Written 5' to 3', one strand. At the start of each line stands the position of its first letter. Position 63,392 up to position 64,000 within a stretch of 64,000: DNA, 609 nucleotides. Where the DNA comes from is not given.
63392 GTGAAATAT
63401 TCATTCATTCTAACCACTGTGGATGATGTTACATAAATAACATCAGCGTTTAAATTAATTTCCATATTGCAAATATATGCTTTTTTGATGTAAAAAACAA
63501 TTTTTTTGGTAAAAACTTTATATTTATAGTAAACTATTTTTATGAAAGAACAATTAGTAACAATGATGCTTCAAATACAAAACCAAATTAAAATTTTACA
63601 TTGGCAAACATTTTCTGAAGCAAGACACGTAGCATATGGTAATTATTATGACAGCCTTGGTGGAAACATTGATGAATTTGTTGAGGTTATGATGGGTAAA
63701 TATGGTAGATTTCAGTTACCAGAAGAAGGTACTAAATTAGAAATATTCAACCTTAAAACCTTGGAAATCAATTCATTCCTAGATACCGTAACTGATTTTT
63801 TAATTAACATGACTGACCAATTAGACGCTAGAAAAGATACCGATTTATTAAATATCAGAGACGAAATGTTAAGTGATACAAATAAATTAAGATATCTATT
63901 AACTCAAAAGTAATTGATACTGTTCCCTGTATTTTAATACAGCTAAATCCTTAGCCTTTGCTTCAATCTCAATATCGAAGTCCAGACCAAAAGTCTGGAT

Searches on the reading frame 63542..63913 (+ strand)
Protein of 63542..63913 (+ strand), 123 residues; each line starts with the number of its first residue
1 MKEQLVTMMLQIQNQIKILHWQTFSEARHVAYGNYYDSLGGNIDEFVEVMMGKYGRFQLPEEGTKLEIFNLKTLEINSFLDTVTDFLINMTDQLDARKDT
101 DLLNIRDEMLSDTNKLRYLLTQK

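Call 88: search_protein_families(library=pfam, proteins=[window:63542-63913:+], max_evalue=0.01)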
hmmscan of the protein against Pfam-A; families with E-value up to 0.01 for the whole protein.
window:63542-63913:+ (123 aa): 1 family
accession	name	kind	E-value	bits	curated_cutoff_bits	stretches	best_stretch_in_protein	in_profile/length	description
PF19174.5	DUF5856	-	6.6e-15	56.4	34.6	1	20-120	1-94/94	Family of unknown function (DUF5856)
